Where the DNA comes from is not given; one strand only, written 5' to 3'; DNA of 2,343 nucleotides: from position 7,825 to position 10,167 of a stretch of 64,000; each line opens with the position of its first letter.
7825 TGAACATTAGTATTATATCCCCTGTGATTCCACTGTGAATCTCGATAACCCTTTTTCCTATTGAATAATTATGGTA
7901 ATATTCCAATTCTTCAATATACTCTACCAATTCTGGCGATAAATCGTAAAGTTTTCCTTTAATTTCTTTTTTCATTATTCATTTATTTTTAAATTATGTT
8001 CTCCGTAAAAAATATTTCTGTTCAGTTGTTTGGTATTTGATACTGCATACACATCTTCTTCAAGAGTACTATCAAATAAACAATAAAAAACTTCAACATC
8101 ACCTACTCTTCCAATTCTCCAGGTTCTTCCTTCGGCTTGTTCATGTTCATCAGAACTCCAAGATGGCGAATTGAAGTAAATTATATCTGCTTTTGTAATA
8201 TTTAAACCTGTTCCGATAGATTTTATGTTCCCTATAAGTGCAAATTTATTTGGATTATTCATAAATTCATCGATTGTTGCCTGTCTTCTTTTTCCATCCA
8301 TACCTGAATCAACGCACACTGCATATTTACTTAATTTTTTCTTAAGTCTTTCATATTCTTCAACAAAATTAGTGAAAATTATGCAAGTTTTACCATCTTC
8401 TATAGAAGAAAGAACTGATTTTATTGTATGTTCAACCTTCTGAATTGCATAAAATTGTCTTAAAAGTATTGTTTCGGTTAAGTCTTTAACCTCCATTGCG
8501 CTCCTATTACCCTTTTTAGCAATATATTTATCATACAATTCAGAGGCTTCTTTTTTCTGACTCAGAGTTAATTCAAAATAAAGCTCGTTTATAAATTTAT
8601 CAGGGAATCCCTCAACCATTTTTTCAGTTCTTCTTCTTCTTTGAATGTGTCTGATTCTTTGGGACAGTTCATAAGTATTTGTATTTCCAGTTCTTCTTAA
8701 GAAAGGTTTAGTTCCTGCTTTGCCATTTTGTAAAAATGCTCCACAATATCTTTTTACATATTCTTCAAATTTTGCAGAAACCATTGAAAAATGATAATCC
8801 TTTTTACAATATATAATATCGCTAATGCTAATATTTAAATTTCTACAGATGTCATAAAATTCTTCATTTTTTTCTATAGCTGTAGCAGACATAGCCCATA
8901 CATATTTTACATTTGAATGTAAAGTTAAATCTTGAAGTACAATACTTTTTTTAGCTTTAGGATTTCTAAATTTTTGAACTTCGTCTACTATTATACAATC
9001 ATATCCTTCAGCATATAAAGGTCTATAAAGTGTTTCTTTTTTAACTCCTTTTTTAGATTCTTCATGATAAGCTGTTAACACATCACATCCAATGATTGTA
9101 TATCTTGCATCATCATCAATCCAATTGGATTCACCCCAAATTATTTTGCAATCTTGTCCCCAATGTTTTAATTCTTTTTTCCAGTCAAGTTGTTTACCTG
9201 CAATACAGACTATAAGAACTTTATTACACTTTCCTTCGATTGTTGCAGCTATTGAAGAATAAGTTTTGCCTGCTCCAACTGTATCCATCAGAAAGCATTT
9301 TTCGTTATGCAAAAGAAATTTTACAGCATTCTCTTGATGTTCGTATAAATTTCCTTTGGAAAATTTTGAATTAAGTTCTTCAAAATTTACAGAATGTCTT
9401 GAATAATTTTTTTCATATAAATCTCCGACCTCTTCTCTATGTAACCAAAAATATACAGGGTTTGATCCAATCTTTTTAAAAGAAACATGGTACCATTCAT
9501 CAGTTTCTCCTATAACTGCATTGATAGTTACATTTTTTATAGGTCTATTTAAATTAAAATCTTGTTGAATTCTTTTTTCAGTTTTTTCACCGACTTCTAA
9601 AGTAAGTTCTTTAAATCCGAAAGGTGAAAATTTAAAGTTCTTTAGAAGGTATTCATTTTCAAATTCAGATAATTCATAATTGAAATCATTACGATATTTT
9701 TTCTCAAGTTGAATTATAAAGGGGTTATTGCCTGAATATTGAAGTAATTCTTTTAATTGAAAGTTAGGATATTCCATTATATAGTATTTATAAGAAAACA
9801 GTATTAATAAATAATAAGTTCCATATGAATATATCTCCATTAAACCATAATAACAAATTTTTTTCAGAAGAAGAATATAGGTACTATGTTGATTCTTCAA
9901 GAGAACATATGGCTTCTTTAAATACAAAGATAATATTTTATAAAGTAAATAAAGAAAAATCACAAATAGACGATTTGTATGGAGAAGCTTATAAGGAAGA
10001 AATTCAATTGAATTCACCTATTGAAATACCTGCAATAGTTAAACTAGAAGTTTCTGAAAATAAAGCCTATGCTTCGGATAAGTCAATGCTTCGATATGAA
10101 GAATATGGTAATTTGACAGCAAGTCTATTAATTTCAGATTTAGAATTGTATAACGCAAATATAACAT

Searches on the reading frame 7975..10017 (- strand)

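Call 14: search_protein_families(library=phrogs, proteins=[window:7975-10017:-], max_evalue=0.00001)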
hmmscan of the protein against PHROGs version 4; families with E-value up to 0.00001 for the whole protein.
window:7975-10017:- (680 aa): 3 families
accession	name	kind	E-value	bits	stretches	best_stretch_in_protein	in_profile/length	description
phrog_62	-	DNA, RNA and nucleotide metabolism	1.8e-73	248.9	1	191-665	682-1127/1881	DNA helicase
phrog_16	-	DNA, RNA and nucleotide metabolism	1.8e-17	63.8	1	111-647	223-598/986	DNA helicase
phrog_29996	-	unknown function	3e-11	43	1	242-664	746-1157/1189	-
